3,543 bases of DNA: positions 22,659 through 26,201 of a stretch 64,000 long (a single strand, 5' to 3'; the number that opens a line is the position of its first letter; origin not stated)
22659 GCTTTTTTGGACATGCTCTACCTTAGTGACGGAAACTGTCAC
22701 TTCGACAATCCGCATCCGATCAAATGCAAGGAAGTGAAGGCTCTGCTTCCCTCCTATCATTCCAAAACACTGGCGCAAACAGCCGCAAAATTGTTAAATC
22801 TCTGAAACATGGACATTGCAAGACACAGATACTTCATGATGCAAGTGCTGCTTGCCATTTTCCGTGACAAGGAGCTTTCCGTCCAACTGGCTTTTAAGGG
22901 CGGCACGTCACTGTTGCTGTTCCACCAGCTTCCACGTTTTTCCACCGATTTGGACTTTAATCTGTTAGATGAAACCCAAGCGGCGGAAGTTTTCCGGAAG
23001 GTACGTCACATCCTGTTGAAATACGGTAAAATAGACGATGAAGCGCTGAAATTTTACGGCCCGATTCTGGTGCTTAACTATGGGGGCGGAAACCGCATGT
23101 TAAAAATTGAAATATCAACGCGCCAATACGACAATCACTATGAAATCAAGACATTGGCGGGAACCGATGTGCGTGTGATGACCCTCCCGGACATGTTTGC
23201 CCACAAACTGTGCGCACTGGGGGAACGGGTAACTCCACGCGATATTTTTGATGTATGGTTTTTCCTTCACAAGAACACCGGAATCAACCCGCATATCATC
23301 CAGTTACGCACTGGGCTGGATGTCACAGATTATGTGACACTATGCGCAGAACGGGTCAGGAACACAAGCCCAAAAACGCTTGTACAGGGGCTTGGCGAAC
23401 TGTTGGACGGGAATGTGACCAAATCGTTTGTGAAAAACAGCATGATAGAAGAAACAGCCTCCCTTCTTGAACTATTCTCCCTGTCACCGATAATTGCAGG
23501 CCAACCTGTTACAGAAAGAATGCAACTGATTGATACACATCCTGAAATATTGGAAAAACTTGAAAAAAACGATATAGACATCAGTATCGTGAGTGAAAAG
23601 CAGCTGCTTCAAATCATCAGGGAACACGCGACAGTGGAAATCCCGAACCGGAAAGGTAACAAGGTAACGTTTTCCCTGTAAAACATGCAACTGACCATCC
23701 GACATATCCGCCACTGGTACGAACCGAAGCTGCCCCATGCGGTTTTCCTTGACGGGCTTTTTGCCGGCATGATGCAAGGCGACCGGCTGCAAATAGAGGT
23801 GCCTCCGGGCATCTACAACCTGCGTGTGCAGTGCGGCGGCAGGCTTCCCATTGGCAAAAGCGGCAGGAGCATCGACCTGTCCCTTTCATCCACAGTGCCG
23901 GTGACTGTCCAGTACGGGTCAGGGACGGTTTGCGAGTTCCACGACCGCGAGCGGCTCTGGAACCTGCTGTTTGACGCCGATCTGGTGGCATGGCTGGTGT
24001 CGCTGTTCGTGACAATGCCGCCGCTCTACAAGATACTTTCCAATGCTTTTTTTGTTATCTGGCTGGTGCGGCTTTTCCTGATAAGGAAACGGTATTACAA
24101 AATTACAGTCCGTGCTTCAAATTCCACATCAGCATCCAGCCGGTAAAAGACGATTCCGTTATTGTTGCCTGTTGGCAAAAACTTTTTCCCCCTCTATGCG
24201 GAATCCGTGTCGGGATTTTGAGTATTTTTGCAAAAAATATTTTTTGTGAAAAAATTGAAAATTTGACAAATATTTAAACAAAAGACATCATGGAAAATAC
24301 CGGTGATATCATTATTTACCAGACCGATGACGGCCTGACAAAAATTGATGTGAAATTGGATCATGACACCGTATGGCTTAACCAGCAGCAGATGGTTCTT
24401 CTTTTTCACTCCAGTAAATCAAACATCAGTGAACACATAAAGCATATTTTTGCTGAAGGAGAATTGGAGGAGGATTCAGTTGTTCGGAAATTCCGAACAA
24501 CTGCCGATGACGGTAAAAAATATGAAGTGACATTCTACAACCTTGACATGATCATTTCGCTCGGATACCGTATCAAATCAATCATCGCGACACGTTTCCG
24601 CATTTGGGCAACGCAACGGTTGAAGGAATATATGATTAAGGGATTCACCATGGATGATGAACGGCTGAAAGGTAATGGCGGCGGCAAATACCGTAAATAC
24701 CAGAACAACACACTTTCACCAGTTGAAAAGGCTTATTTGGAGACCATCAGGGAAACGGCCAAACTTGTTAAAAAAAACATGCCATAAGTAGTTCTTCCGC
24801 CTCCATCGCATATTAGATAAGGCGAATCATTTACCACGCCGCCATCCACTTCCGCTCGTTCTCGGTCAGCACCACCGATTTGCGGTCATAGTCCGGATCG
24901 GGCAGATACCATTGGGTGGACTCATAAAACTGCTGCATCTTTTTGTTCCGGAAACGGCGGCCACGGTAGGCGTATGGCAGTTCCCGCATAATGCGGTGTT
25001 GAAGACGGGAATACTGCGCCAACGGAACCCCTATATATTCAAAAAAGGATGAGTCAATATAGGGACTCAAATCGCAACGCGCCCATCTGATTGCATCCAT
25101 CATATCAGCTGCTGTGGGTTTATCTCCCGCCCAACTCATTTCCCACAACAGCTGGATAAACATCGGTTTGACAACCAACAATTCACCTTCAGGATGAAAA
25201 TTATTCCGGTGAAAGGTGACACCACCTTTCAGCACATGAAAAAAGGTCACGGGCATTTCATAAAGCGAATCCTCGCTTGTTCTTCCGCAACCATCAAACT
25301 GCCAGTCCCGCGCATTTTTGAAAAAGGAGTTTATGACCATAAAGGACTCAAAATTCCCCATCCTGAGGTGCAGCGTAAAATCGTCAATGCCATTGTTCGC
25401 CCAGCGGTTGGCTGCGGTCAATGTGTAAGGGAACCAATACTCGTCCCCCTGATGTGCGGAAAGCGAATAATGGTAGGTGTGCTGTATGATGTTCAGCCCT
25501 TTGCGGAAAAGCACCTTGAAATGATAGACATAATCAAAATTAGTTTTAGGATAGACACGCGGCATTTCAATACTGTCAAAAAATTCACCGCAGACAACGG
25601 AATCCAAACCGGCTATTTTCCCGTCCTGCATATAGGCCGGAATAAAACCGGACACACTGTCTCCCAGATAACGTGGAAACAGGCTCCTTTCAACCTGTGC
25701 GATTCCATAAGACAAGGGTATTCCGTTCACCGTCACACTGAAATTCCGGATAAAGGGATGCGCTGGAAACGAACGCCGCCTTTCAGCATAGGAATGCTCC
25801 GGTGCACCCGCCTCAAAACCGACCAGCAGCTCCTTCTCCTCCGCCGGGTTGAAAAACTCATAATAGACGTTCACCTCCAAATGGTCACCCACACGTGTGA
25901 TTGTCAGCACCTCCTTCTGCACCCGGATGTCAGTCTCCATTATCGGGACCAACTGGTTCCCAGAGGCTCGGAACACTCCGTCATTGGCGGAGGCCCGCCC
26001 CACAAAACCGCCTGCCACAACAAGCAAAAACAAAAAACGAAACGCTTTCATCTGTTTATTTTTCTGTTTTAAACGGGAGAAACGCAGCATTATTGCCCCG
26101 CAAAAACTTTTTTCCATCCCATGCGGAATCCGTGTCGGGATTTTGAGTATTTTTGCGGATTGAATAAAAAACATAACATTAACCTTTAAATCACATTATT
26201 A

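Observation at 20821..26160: One ~57-nt promoter-bearing element is reused in front of five consecutive accessory gene cassettes, with a sixth copy 27 kb away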

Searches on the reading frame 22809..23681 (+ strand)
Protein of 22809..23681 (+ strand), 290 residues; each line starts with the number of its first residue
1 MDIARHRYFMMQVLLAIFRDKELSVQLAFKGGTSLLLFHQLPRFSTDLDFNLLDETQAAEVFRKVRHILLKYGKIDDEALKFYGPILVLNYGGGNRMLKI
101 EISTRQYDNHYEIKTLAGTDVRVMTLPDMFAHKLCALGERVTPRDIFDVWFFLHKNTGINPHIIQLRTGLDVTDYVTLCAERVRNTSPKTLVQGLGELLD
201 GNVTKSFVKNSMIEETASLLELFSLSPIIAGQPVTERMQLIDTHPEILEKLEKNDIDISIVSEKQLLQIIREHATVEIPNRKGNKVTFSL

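Call 8: search_protein_families(library=pfam, proteins=[window:22809-23681:+], max_evalue=0.01)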
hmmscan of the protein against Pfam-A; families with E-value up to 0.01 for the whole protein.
window:22809-23681:+ (290 aa): 1 family
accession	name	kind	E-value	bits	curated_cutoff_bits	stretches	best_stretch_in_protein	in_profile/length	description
PF08843.17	AbiEii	-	1.2e-22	81.5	22.5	1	15-161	4-175/238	Nucleotidyl transferase AbiEii toxin, Type IV TA system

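Call 19: find_encoding_contigs(protein=window:22809-23681:+, flank=10000, max_places=10)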
Protein window:22809-23681:+ (290 aa): 12 contigs read that carry it; 10 places shown.
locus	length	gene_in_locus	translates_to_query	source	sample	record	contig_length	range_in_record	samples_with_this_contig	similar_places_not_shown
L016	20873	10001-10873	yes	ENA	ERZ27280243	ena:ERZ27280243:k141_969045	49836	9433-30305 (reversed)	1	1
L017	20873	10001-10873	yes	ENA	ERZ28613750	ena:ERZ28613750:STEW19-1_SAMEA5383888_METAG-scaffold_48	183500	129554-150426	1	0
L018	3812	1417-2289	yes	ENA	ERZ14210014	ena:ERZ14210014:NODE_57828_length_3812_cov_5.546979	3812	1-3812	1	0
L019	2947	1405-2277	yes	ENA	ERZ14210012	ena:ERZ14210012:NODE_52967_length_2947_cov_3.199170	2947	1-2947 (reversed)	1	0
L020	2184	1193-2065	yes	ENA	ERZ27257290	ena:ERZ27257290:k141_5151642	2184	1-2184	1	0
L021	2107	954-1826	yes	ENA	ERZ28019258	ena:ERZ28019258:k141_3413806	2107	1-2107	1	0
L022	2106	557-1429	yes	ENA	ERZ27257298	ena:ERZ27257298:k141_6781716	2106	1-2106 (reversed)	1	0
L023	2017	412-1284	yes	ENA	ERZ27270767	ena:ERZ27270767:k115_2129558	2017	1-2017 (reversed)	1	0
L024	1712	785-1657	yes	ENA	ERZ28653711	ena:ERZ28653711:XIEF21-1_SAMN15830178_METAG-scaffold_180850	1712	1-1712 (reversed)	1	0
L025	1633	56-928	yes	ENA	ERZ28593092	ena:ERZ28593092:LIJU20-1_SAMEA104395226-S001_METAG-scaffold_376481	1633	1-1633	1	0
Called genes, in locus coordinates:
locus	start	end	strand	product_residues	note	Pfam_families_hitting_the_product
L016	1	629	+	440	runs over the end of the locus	PF00291:PALP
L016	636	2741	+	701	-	PF13734:Inhibitor_I69, PF01640:Peptidase_C10, PF00431:CUB, PF18962:Por_Secre_tail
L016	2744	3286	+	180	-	PF02674:Colicin_V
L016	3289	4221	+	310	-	PF03331:LpxC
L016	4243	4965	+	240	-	PF00005:ABC_tran, PF13166:AAA_13 (faint), PF13304:AAA_21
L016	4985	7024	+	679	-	PF07584:BatA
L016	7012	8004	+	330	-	PF04443:LuxE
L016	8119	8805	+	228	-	-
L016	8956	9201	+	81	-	PF10543:ORF6N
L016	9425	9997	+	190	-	-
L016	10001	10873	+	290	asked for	PF08843:AbiEii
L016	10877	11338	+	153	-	-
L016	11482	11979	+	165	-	PF13310:Virulence_RhuM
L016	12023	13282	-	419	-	PF14415:DUF4424 (faint), PF13308:YARHG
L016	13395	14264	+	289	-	PF02498:Bro-N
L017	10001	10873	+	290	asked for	PF08843:AbiEii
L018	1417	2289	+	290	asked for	PF08843:AbiEii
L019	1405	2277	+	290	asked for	PF08843:AbiEii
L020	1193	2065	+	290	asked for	PF08843:AbiEii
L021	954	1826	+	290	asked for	PF08843:AbiEii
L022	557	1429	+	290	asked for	PF08843:AbiEii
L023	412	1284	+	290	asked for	PF08843:AbiEii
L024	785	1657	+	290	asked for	PF08843:AbiEii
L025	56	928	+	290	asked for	PF08843:AbiEii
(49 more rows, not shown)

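Call 50: search_protein_families(library=padloc, proteins=[window:22809-23681:+], max_evalue=0.01)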
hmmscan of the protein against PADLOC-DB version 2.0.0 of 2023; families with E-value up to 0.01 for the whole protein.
window:22809-23681:+ (290 aa): 28 families (the best 25 are shown)
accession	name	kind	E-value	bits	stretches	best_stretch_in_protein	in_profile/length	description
PDLC02324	AbiEii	-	9.3e-93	308.2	1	1-229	1-230/231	AbiEii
PDLC02330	AbiEii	-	2.4e-23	81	1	3-167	4-173/219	AbiEii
PDLC02307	AbiEii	-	2.7e-19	67.9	1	9-155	10-147/219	AbiEii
PDLC02328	AbiEii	-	1.7e-17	62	1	25-156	13-145/203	AbiEii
PDLC02323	AbiEii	-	1.8e-17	61.8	2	7-66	22-79/248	AbiEii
PDLC02293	AbiEii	-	4.8e-17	60.4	2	9-58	24-73/270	AbiEii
PDLC02304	AbiEii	-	3.2e-15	54.8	2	7-68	24-83/260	AbiEii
PDLC02305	AbiEii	-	9.4e-15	52.6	2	10-62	28-81/306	AbiEii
PDLC02290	AbiEii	-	1.6e-14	52.1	1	11-164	13-170/290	AbiEii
PDLC02294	AbiEii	-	6.4e-14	50.4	1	11-161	29-193/260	AbiEii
PDLC02317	AbiEii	-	2.5e-13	47.8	2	8-62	25-80/396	AbiEii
PDLC02296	AbiEii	-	4.9e-13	46.9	2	14-60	33-79/282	AbiEii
PDLC02313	AbiEii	-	8.3e-13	46.4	2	8-63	26-82/254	AbiEii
PDLC02306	AbiEii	-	1.5e-09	35.9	1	5-60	19-74/280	AbiEii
PDLC02318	AbiEii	-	1.8e-08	32.1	1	11-63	26-80/280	AbiEii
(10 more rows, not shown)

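Call 51: search_protein_families(library=ncbifam, proteins=[window:22809-23681:+], max_evalue=0.01)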
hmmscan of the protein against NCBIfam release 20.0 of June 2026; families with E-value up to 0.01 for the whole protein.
window:22809-23681:+ (290 aa): 0 families

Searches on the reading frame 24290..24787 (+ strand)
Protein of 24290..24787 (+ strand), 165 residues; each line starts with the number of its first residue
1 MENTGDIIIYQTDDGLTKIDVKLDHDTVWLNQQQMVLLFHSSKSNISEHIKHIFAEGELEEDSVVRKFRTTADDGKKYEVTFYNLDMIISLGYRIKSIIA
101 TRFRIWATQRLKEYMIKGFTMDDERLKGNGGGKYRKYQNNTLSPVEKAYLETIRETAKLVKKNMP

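Call 8: search_protein_families(library=pfam, proteins=[window:24290-24787:+], max_evalue=0.01)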
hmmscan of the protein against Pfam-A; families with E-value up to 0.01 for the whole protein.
window:24290-24787:+ (165 aa): 1 family
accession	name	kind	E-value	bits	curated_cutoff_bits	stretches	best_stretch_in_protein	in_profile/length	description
PF13310.11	Virulence_RhuM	-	1.8e-28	100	33.7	1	63-134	1-76/252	Virulence protein RhuM family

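Call 50: search_protein_families(library=padloc, proteins=[window:24290-24787:+], max_evalue=0.01)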
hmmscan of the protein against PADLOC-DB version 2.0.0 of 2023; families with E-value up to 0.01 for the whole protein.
window:24290-24787:+ (165 aa): 40 families (the best 25 are shown)
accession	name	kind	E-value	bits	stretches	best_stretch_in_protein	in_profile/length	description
PDLC04843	PDC-S05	-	3.5e-68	228.2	2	3-135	4-136/330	-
PDLC04853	PDC-S05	-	7.1e-59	197.6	1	1-134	1-138/336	-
PDLC04870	PDC-S05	-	8.2e-58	193.3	1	2-134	6-140/214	-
PDLC04858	PDC-S05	-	3.2e-57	190.1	1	1-129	1-129/138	-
PDLC04876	PDC-S05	-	2.1e-55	185.1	1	3-148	6-153/174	-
PDLC04965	PDC-S23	-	1.9e-54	183.3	1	1-130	1-133/327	-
PDLC04852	PDC-S05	-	4.7e-54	181.6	1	3-131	9-140/346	-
PDLC04872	PDC-S05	-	6.7e-54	179.8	1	1-130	1-133/152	-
PDLC04854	PDC-S05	-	8.2e-53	177.2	1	1-130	1-132/212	-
PDLC04851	PDC-S05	-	1.2e-52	177.1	1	3-130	8-138/342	-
PDLC04964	PDC-S23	-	2.2e-52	176.3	1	5-130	4-132/331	-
PDLC04874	PDC-S05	-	3.3e-52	174.3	1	3-130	3-129/165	-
PDLC04879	PDC-S05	-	9.9e-50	167.6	1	1-124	1-125/285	-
PDLC04868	PDC-S05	-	1.3e-48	163.8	1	4-143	5-147/335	-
PDLC04963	PDC-S23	-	2.1e-47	160.1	1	6-145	3-131/312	-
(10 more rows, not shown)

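Call 51: search_protein_families(library=ncbifam, proteins=[window:24290-24787:+], max_evalue=0.01)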
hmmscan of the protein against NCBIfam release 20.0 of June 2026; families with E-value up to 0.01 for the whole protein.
window:24290-24787:+ (165 aa): 0 families

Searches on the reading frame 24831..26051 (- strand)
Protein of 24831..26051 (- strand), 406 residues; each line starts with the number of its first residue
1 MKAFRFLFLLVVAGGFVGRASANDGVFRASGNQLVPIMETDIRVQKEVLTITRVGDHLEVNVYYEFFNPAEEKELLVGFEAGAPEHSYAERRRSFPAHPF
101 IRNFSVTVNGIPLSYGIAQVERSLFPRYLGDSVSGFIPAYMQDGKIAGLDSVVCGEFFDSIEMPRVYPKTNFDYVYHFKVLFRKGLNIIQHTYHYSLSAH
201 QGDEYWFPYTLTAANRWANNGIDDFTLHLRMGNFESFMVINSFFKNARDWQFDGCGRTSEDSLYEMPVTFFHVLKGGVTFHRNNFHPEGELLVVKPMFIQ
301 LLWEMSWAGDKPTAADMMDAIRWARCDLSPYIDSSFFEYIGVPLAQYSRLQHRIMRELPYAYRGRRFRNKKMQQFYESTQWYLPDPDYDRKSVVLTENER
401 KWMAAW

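Call 8: search_protein_families(library=pfam, proteins=[window:24831-26051:-], max_evalue=0.01)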
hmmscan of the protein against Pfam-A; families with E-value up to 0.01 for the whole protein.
window:24831-26051:- (406 aa): 2 families
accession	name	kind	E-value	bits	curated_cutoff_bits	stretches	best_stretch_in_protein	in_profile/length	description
PF13308.11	YARHG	-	1.8e-11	44.3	27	1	344-405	18-79/85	YARHG domain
PF14415.11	DUF4424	-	1.2e-05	25.1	27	1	23-115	2-92/306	Domain of unknown function (DUF4424)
